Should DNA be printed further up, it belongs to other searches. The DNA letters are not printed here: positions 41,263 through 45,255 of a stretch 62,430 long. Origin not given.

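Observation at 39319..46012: Uncharacterised three-gene cluster (TM-metallophosphoesterase / helical-repeat Pol-beta nucleotidyltransferase / metallophosphoesterase) at the att-proximal end of a mobile element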

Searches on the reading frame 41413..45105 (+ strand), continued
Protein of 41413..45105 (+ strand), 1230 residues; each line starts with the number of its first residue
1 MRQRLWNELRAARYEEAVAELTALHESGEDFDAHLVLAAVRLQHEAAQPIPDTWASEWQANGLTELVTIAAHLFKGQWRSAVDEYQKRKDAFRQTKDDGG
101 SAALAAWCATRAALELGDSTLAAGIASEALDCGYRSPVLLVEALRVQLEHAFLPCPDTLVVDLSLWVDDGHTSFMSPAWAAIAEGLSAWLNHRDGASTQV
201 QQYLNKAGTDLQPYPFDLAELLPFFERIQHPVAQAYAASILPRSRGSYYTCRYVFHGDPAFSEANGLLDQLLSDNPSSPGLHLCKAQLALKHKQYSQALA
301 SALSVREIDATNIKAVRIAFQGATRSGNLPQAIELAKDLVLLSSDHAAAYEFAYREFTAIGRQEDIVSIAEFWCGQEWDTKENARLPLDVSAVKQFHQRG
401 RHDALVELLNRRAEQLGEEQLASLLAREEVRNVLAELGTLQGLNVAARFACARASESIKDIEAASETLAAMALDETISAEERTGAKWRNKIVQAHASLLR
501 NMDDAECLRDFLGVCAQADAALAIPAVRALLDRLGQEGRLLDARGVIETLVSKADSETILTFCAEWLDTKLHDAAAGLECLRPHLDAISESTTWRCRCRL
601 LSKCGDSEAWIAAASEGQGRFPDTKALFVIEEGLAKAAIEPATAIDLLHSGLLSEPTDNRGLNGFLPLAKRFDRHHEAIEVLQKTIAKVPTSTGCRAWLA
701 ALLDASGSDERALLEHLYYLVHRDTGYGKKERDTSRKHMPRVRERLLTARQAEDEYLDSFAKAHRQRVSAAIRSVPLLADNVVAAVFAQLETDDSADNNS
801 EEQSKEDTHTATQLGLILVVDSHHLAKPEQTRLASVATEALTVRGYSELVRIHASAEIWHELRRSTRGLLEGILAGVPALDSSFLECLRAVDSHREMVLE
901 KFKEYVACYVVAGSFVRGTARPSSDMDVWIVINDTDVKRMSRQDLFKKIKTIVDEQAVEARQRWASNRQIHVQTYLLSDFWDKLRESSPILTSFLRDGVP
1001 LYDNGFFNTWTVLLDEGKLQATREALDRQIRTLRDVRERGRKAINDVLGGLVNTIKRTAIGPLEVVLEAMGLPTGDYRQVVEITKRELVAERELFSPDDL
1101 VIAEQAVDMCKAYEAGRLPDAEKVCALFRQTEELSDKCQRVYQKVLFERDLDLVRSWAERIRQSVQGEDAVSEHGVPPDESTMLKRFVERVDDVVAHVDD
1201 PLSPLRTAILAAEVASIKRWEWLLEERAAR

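Call 43: search_protein_families(library=pfam, proteins=[P0139, P0140, P0141, P0142, P0144, P0163, P0167, P0170, P0138, P0136], max_evalue=0.01)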
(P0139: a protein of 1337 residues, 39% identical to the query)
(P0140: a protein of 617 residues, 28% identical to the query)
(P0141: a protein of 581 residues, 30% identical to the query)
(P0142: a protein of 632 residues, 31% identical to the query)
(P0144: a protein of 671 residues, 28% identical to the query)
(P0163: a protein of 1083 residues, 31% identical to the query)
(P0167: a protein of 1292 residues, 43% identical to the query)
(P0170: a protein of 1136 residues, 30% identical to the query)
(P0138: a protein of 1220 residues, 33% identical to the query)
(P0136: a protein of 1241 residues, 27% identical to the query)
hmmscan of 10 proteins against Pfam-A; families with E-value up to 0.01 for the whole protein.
P0139 (1337 aa): 11 families
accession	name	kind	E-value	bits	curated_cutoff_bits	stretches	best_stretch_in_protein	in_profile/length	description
PF13428.12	TPR_14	-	7.7e-15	54.4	23.5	0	620-659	4-43/44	Tetratricopeptide repeat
PF14559.12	TPR_19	-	7.2e-12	45.9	25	0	230-275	1-47/68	Tetratricopeptide repeat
PF07719.23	TPR_2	-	1.7e-07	31.3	27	0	620-650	4-34/34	Tetratricopeptide repeat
PF01909.29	NTP_transf_2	-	3.7e-07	30.9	21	1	897-964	5-70/93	Nucleotidyltransferase domain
PF18765.7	Polbeta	-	0.00012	22.6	26.9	1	907-949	12-53/93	Polymerase beta, Nucleotidyltransferase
PF12895.13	ANAPC3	-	0.00014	22.5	27.2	0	599-643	5-49/82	Anaphase-promoting complex, cyclosome, subunit 3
PF13424.12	TPR_12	-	0.00014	22.4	30.1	0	257-315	7-73/77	Tetratricopeptide repeat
PF13174.12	TPR_6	-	0.00019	22.3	26.3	0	552-574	3-24/33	Tetratricopeptide repeat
PF13181.12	TPR_8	-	0.0003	21.2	25.7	0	396-415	11-30/34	Tetratricopeptide repeat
PF12633.13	Adenyl_cycl_N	-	0.0015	19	27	1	902-961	86-143/199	Adenylate cyclase NT domain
PF13431.12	TPR_17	-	0.0033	18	24.4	0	606-638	2-34/34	Tetratricopeptide repeat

P0140 (617 aa): 2 families
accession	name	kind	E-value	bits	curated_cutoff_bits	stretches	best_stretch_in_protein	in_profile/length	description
PF18765.7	Polbeta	-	0.00083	19.9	26.9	1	180-235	4-60/93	Polymerase beta, Nucleotidyltransferase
PF01909.29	NTP_transf_2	-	0.0018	19.1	21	1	184-232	12-52/93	Nucleotidyltransferase domain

P0141 (581 aa): 3 families
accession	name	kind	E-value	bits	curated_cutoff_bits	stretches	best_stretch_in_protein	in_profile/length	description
PF01909.29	NTP_transf_2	-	2.1e-07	31.7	21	1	139-192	5-60/93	Nucleotidyltransferase domain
PF18765.7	Polbeta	-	5.2e-06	27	26.9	1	145-196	6-58/93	Polymerase beta, Nucleotidyltransferase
PF22600.2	MTPAP-like_central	-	0.005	17.4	27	0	146-198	37-85/139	Poly(A) RNA polymerase, mitochondrial-like, central palm domain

P0142 (632 aa): 3 families
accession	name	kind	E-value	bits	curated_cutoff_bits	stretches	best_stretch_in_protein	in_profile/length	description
PF01909.29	NTP_transf_2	-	3.5e-06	27.8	21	1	187-233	11-59/93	Nucleotidyltransferase domain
PF18765.7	Polbeta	-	5.8e-05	23.6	26.9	1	190-238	9-58/93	Polymerase beta, Nucleotidyltransferase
PF12633.13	Adenyl_cycl_N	-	0.0011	19.4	27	1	190-238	90-137/199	Adenylate cyclase NT domain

P0144 (671 aa): 3 families
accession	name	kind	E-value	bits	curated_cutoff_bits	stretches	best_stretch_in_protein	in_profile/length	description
PF01909.29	NTP_transf_2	-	0.00022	22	21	1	226-271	9-56/93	Nucleotidyltransferase domain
PF18765.7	Polbeta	-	0.00053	20.5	26.9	1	231-292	11-71/93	Polymerase beta, Nucleotidyltransferase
PF20879.2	SidM_N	-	0.0022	17.8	27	1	237-266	63-93/285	SidM, N-terminal domain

P0163 (1083 aa): 15 families
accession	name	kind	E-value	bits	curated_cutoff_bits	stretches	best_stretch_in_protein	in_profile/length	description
PF13432.12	TPR_16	-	1.4e-14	54.6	32.7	1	538-599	3-64/65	Tetratricopeptide repeat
PF13428.12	TPR_14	-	4.7e-14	51.9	23.5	0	218-252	5-39/44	Tetratricopeptide repeat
PF07719.23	TPR_2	-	1.1e-13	50.5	27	1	566-599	1-34/34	Tetratricopeptide repeat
PF00515.34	TPR_1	-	1.1e-11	44.4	27.8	1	566-599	1-34/34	Tetratricopeptide repeat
PF14559.12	TPR_19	-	2.3e-11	44.3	25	1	283-343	3-63/68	Tetratricopeptide repeat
PF13181.12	TPR_8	-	6e-10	38.9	25.7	1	533-564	2-33/34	Tetratricopeptide repeat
PF13424.12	TPR_12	-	3.2e-06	27.7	30.1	0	534-596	5-75/77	Tetratricopeptide repeat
PF13431.12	TPR_17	-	1.2e-05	25.6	24.4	0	556-584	3-31/34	Tetratricopeptide repeat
PF18765.7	Polbeta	-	1.3e-05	25.7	26.9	1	810-877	13-79/93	Polymerase beta, Nucleotidyltransferase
PF25062.1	ARM_TT21_N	-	0.00022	21.5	40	1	473-593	71-195/222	Tetratricopeptide repeat protein 21 N-terminal ARM repeat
PF01909.29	NTP_transf_2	-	0.00029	21.6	21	1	802-847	8-47/93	Nucleotidyltransferase domain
PF03704.23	BTAD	-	0.00032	21.5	22.1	0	296-358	53-115/146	Bacterial transcriptional activator domain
PF13414.12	TPR_11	-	0.00035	20.6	26.8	0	419-440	6-27/42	TPR repeat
PF13174.12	TPR_6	-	0.0014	19.6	26.3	0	533-563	1-31/33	Tetratricopeptide repeat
PF23914.1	TPR_CcmH_CycH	-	0.0019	18.5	42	0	386-437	63-151/158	Cytochrome c-type biogenesis protein H TPR domain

P0167 (1292 aa): 7 families
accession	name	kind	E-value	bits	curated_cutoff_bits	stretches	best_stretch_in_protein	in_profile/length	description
PF01909.29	NTP_transf_2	-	2.4e-06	28.3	21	1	850-889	12-54/93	Nucleotidyltransferase domain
PF13428.12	TPR_14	-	6.1e-06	26.8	23.5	0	63-99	4-40/44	Tetratricopeptide repeat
PF18765.7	Polbeta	-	7.3e-06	26.5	26.9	1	851-899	11-58/93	Polymerase beta, Nucleotidyltransferase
PF07719.23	TPR_2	-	0.003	18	27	0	570-602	1-33/34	Tetratricopeptide repeat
PF14559.12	TPR_19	-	0.0038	18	25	0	620-678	7-64/68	Tetratricopeptide repeat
PF13432.12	TPR_16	-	0.0052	17.6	32.7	1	542-602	3-63/65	Tetratricopeptide repeat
PF13424.12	TPR_12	-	0.0055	17.3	30.1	1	550-599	24-74/77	Tetratricopeptide repeat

P0170 (1136 aa): 16 families
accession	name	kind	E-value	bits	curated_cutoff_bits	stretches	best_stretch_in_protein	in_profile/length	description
PF07719.23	TPR_2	-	7.4e-14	51.1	27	1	540-572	2-34/34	Tetratricopeptide repeat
PF00515.34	TPR_1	-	3e-12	46.2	27.8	1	540-572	2-34/34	Tetratricopeptide repeat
PF13181.12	TPR_8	-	1.4e-08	34.6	25.7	1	540-572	2-34/34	Tetratricopeptide repeat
PF13428.12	TPR_14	-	2.6e-08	34.2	23.5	0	540-582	2-44/44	Tetratricopeptide repeat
PF13431.12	TPR_17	-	3.7e-08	33.5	24.4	0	562-589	2-29/34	Tetratricopeptide repeat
PF25064.1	ARM_TT21_5th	-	8.2e-08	33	27.8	0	542-592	4-54/117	TT21 fifth ARM repeats domain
PF23914.1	TPR_CcmH_CycH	-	8.2e-07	29.4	42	1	543-599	54-113/158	Cytochrome c-type biogenesis protein H TPR domain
PF14559.12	TPR_19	-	2e-06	28.5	25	0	287-350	4-66/68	Tetratricopeptide repeat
PF18765.7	Polbeta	-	6.6e-06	26.6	26.9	1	795-869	4-76/93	Polymerase beta, Nucleotidyltransferase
PF13432.12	TPR_16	-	2.2e-05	25.3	32.7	0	545-585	3-43/65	Tetratricopeptide repeat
PF13424.12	TPR_12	-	3.1e-05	24.5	30.1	0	510-567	8-73/77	Tetratricopeptide repeat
PF13174.12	TPR_6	-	6.8e-05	23.7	26.3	0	540-571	1-32/33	Tetratricopeptide repeat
PF13414.12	TPR_11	-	0.00011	22.2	26.8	0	546-581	1-36/42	TPR repeat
PF12895.13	ANAPC3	-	0.0005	20.7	27.2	1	518-597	2-80/82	Anaphase-promoting complex, cyclosome, subunit 3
PF01909.29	NTP_transf_2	-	0.00063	20.5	21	1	798-838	5-51/93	Nucleotidyltransferase domain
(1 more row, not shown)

P0138 (1220 aa): 4 families
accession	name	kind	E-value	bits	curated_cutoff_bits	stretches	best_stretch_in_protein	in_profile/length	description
PF13424.12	TPR_12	-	0.00087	19.9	30.1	0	581-630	18-75/77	Tetratricopeptide repeat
PF14559.12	TPR_19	-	0.0022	18.7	25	0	580-632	5-57/68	Tetratricopeptide repeat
PF24575.1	TPR_Slam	-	0.0042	17.9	35.2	0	606-653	53-100/104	Surface lipoprotein assembly modifier, N-terminal TPR repeats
PF00515.34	TPR_1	-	0.0048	17.1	27.8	0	575-599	10-34/34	Tetratricopeptide repeat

P0136 (1241 aa): 4 families
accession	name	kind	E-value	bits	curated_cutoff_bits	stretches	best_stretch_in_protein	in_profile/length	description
PF01909.29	NTP_transf_2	-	2.6e-05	24.9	21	1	909-950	4-43/93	Nucleotidyltransferase domain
PF14559.12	TPR_19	-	4.4e-05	24.2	25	0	300-348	1-49/68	Tetratricopeptide repeat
PF18765.7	Polbeta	-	0.0023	18.5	26.9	1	916-957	6-48/93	Polymerase beta, Nucleotidyltransferase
PF12633.13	Adenyl_cycl_N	-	0.0024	18.3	27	1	920-976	91-145/199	Adenylate cyclase NT domain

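Call 44: find_encoding_contigs(protein=P0139, flank=8000, max_places=2)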
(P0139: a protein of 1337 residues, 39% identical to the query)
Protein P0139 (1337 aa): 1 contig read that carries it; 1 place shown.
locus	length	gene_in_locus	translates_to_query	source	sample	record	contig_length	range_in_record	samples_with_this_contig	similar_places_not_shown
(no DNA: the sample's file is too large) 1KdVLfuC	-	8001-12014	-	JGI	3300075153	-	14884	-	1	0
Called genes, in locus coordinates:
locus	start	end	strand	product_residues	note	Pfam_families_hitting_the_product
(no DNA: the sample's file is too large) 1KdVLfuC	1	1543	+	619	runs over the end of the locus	-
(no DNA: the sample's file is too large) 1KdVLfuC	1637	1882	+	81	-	-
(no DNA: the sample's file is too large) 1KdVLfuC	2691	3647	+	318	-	PF00149:Metallophos, PF12850:Metallophos_2 (weak), PF14582:Metallophos_3 (weak)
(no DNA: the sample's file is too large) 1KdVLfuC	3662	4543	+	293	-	-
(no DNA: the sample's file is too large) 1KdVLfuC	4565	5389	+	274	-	-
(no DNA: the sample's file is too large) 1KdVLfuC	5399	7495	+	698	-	-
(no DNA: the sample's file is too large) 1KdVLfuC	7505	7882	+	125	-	PF19493:Trypco1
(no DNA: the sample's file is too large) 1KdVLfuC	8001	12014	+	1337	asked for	PF07719:TPR_2 (faint), PF13428:TPR_14 (faint), PF14559:TPR_19 (faint), PF01909:NTP_transf_2 (weak)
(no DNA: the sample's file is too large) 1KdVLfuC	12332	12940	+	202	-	PF00702:Hydrolase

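Call 45: find_encoding_contigs(protein=P0163, flank=8000, max_places=2)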
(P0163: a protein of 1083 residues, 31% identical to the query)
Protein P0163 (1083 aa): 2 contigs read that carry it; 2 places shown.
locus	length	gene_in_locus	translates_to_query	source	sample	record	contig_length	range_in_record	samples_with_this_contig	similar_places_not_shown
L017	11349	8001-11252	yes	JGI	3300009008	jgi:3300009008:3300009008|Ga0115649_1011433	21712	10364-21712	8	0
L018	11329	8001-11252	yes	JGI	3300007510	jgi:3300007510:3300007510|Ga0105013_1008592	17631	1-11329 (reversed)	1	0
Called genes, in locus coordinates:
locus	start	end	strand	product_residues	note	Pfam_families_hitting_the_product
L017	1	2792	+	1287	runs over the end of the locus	PF02836:Glyco_hydro_2_C (weak)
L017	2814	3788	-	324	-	-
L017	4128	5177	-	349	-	PF01408:GFO_IDH_MocA, PF02894:GFO_IDH_MocA_C, PF22725:GFO_IDH_MocA_C3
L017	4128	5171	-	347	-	PF01408:GFO_IDH_MocA, PF02894:GFO_IDH_MocA_C, PF22725:GFO_IDH_MocA_C3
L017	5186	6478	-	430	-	PF01041:DegT_DnrJ_EryC1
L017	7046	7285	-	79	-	-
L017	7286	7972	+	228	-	-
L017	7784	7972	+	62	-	-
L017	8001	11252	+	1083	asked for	PF00515:TPR_1 (faint), PF07719:TPR_2 (faint), PF13181:TPR_8 (faint), PF13424:TPR_12 (faint), PF13428:TPR_14 (faint), PF14559:TPR_19 (faint), PF13431:TPR_17 (faint), PF13432:TPR_16 (weak), +2 more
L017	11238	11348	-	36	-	?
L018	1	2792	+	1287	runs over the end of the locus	PF02836:Glyco_hydro_2_C (weak)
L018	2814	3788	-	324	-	-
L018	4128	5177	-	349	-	PF01408:GFO_IDH_MocA, PF02894:GFO_IDH_MocA_C, PF22725:GFO_IDH_MocA_C3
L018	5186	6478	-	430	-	PF01041:DegT_DnrJ_EryC1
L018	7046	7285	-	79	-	-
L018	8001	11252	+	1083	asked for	PF00515:TPR_1 (faint), PF07719:TPR_2 (faint), PF13181:TPR_8 (faint), PF13424:TPR_12 (faint), PF13428:TPR_14 (faint), PF14559:TPR_19 (faint), PF13431:TPR_17 (faint), PF13432:TPR_16 (weak), +2 more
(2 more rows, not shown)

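Call 46: find_encoding_contigs(protein=P0286, flank=6000, max_places=3)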
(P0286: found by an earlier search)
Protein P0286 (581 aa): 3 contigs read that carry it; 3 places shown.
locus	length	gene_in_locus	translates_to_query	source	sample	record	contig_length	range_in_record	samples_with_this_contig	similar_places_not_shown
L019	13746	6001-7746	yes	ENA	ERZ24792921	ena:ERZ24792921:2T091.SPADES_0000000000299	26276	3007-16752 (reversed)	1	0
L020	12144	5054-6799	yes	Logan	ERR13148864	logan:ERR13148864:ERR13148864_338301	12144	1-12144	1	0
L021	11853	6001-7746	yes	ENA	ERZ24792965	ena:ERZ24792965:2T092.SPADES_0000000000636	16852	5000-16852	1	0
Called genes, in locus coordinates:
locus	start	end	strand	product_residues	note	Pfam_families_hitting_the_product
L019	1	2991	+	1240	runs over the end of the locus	-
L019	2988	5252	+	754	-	-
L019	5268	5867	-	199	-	-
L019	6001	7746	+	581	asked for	PF01909:NTP_transf_2, PF18765:Polbeta (weak)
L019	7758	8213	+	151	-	PF00571:CBS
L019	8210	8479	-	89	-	PF13656:RNA_pol_L_2, PF01193:RNA_pol_L (weak)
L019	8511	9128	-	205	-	PF03602:Cons_hypoth95, PF05175:MTS, PF06325:PrmA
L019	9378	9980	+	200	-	-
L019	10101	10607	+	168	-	PF08279:HTH_11 (faint)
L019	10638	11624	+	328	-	-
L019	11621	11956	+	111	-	PF03551:PadR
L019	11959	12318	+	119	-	-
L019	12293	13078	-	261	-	PF01256:Carb_kinase, PF02110:HK (weak)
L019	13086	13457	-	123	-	PF01986:DUF123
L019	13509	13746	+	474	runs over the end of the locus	PF11074:DUF2779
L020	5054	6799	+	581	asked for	PF01909:NTP_transf_2, PF18765:Polbeta (weak)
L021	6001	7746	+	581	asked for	PF01909:NTP_transf_2, PF18765:Polbeta (weak)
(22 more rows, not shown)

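Call 65: search_dna_similar(query=window:41413-45105:+, collection=plasmids, mode=protein, max_evalue=0.001)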
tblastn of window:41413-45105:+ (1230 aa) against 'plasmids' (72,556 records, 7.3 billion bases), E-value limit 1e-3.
No match.

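Call 66: search_dna_similar(query=window:41413-45105:+, collection=phages, mode=protein, max_evalue=0.001)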
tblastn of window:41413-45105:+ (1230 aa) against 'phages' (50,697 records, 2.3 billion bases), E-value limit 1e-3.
No match.
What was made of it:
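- Tried and rejected: No relatives of gene 2 in the plasmid and phage collections (calls 65, 66).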

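Call 72: list_cluster_members(proteins=[P0143, P0170, P0185, P0224, P0229, P0241, P0172, P0197, P0230, P0191])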
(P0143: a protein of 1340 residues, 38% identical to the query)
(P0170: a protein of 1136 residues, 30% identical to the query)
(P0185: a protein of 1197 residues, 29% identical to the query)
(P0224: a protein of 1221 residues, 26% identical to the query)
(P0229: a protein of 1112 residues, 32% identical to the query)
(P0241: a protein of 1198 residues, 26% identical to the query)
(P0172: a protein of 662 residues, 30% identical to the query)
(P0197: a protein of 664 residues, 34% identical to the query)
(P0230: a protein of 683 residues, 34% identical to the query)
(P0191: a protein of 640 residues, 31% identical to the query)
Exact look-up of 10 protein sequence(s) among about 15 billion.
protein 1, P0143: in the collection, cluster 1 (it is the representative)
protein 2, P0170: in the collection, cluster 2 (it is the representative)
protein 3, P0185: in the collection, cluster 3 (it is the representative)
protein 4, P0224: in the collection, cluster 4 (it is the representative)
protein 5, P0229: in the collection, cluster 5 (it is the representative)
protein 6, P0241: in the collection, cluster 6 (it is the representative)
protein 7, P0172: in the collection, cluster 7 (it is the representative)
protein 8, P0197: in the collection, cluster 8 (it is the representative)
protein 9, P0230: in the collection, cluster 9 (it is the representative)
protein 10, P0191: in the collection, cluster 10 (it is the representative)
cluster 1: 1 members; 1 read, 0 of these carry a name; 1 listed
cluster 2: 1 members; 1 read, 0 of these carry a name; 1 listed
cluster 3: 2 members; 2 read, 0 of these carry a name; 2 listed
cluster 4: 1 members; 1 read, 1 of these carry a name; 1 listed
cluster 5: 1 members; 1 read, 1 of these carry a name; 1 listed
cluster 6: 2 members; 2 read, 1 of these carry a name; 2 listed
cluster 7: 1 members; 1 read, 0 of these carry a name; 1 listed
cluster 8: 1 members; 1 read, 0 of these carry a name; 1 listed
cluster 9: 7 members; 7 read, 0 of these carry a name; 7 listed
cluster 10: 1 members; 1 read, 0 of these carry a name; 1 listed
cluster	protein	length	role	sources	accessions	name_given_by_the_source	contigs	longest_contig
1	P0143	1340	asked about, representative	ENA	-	-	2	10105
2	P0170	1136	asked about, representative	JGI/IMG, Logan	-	-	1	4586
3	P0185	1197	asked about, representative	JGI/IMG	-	-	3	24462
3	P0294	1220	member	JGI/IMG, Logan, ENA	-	-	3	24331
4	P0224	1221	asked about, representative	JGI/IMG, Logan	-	predicted nucleotidyltransferase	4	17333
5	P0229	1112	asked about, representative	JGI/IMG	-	tetratricopeptide (TPR) repeat protein/predicted nucleotidyltransferase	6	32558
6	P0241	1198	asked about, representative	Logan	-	-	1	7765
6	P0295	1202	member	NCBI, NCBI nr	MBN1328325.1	MAG: nucleotidyltransferase domain-containing protein [Candidatus Heimdallarchaeota ... | nucleotidyltransferase domain-containing protein [Candidatus Heimdallarchaeota archaeon]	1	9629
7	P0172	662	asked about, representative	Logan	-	-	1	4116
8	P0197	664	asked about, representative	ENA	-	-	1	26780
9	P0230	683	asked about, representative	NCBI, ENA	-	-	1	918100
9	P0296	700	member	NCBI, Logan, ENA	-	-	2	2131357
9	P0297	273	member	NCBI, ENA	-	-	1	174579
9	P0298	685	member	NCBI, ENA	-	-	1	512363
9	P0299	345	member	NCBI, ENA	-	-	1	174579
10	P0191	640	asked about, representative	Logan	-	-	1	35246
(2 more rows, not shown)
